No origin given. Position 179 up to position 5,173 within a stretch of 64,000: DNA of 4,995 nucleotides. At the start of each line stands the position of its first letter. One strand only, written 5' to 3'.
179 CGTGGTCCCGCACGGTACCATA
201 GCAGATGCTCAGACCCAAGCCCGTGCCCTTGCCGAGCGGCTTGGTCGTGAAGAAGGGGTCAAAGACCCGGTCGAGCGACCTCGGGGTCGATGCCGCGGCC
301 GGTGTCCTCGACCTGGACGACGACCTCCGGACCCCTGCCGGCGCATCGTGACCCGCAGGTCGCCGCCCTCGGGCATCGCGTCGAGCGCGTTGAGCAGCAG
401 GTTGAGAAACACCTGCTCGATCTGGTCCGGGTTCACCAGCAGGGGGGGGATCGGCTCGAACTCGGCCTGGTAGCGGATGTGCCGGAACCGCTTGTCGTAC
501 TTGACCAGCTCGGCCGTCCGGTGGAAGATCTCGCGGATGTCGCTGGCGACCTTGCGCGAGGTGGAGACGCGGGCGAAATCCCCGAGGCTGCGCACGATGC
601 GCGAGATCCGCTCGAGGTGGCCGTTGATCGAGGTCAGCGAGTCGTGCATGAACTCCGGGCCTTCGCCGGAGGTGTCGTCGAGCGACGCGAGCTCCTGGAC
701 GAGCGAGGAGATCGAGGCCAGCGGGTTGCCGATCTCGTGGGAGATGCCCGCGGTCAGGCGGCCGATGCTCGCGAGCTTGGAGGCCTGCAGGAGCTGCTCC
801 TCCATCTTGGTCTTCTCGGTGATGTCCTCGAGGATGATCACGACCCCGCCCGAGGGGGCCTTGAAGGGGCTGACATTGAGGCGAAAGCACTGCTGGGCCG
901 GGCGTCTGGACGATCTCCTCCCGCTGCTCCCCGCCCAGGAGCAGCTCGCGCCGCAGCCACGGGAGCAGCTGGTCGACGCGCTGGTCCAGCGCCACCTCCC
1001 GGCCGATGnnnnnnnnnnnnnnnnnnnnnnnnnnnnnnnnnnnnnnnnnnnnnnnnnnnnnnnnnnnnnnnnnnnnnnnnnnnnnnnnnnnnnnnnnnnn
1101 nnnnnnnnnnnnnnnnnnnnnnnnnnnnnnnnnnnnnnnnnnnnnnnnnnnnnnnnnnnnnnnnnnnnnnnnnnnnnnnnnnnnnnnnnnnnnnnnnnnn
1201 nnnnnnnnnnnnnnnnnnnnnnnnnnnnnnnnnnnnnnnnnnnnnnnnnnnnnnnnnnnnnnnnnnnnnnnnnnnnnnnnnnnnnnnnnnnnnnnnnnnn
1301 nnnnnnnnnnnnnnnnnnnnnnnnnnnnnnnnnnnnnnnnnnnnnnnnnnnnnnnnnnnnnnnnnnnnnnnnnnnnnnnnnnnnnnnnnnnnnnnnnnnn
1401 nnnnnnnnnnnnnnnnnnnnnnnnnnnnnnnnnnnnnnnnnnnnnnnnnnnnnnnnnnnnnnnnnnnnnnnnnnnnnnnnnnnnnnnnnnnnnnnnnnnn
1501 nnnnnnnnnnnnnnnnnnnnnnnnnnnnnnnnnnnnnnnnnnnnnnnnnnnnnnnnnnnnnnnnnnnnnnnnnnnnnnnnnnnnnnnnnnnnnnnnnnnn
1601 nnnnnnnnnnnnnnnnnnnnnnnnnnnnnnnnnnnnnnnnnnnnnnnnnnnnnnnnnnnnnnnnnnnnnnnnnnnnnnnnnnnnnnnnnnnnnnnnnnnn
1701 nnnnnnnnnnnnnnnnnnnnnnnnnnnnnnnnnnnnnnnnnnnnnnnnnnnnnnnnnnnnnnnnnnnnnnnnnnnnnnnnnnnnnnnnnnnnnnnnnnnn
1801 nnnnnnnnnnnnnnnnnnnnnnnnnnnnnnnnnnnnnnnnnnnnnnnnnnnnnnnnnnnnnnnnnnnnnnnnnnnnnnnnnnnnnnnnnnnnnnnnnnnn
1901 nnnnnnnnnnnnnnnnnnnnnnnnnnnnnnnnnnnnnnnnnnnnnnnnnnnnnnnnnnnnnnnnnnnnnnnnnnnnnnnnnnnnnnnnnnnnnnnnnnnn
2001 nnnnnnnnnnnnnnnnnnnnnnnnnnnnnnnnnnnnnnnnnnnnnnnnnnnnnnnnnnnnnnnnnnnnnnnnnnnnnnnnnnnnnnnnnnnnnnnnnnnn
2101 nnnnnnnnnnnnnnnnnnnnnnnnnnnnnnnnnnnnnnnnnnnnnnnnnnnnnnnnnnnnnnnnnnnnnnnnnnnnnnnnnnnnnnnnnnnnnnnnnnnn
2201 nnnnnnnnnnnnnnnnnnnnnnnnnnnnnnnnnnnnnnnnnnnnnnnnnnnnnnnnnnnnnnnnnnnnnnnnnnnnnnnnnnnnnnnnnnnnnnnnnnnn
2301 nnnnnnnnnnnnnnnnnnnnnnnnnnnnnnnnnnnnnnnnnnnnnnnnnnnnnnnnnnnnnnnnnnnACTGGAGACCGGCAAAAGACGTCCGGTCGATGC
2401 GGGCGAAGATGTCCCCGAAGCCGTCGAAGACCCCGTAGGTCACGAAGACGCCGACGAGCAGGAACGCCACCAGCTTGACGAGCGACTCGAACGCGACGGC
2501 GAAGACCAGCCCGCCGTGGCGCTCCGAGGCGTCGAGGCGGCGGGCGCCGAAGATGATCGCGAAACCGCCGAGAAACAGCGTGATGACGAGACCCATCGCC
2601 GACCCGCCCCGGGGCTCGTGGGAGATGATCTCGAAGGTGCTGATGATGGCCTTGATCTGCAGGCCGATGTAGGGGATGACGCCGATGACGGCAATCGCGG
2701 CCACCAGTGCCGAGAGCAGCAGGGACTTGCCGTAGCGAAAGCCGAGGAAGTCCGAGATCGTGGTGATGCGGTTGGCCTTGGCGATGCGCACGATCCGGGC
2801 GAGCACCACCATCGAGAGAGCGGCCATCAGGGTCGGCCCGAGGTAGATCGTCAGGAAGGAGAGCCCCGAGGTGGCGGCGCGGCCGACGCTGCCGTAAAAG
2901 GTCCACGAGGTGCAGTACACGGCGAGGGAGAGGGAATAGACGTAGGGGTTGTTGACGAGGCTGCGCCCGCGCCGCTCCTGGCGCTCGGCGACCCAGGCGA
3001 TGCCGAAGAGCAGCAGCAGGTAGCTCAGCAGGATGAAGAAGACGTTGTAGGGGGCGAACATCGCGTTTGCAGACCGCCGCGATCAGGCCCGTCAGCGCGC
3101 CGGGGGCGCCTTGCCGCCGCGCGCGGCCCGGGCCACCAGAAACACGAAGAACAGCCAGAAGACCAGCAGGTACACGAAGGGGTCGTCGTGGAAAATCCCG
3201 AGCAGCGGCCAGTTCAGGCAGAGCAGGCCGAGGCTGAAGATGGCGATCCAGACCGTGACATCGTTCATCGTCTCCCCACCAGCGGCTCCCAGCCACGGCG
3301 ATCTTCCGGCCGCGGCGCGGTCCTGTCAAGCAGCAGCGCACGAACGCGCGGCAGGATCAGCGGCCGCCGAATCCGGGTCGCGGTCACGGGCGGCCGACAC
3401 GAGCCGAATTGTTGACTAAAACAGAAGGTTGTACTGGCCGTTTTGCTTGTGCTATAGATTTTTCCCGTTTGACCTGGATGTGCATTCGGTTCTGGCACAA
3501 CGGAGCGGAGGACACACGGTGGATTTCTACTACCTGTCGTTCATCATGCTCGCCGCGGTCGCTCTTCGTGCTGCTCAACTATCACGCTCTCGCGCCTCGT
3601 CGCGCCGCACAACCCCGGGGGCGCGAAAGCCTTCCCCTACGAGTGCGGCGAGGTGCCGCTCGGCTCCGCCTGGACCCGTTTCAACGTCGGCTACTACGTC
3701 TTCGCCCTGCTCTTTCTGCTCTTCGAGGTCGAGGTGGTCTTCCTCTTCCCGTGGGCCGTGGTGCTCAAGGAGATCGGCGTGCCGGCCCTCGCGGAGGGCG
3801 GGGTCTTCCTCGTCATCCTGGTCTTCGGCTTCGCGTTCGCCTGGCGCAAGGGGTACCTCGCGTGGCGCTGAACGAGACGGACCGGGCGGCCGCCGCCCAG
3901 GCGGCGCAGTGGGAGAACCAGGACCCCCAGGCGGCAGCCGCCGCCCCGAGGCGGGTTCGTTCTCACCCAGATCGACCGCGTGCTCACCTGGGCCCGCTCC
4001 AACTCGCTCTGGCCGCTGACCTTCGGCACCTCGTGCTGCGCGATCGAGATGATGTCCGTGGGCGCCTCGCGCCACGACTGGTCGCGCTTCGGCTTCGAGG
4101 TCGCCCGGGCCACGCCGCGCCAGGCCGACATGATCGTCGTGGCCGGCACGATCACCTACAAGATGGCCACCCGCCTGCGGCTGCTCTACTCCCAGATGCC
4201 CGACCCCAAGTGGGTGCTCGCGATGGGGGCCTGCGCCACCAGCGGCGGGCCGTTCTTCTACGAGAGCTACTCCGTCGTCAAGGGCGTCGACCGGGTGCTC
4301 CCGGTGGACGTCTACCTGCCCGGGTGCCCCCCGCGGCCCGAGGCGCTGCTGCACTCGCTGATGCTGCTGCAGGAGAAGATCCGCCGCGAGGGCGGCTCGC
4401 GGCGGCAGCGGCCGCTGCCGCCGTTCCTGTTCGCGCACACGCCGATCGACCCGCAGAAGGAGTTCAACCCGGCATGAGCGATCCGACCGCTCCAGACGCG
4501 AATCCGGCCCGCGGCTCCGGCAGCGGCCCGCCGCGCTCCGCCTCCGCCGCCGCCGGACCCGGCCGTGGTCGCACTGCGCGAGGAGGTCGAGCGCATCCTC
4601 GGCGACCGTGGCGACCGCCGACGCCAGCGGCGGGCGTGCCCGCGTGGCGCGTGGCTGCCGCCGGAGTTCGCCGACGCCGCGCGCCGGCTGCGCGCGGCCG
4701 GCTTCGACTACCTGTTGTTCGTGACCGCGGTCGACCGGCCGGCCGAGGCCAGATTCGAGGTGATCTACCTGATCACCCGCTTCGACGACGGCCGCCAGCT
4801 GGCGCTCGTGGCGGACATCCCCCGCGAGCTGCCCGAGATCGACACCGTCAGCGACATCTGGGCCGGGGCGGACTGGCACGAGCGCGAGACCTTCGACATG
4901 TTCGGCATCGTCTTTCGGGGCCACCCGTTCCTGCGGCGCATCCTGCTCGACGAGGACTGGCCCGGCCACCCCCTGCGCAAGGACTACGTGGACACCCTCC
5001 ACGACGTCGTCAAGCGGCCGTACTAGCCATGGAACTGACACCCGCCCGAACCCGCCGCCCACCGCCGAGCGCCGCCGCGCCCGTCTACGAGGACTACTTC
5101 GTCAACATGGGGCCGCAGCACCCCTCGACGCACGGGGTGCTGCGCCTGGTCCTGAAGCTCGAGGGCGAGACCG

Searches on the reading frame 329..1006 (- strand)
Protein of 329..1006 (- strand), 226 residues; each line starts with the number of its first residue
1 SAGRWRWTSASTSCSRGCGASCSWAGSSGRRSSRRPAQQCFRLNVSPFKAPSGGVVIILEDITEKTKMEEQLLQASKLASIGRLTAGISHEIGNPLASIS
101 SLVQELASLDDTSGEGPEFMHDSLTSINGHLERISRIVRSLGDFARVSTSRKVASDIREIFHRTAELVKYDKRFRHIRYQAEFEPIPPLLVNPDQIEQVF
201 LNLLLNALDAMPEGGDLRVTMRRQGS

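Call 78: search_protein_families(library=pfam, max_evalue=0.0001, proteins=[window:329-1006:-])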
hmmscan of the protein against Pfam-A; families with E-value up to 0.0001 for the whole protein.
window:329-1006:- (226 aa): 1 family
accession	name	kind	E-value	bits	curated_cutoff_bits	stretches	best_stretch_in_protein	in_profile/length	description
PF00512.31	HisKA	-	1.3e-10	41.6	26.9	1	82-147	3-63/66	His Kinase A (phospho-acceptor) domain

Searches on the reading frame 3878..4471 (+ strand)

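Call 78: search_protein_families(library=pfam, max_evalue=0.0001, proteins=[window:3878-4471:+])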
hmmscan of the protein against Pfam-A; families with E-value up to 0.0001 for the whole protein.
window:3878-4471:+ (198 aa): 1 family
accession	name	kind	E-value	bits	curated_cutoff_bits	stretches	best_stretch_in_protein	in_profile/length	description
PF01058.29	Oxidored_q6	-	1e-28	100.1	27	1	53-162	3-126/128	NADH ubiquinone oxidoreductase, 20 Kd subunit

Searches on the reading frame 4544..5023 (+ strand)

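Call 78: search_protein_families(library=pfam, max_evalue=0.0001, proteins=[window:4544-5023:+])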
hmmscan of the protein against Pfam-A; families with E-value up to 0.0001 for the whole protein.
window:4544-5023:+ (160 aa): 1 family
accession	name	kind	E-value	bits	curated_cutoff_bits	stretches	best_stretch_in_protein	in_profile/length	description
PF00329.25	Complex1_30kDa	-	2.8e-38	131.7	22.5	1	41-149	7-119/124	Respiratory-chain NADH dehydrogenase, 30 Kd subunit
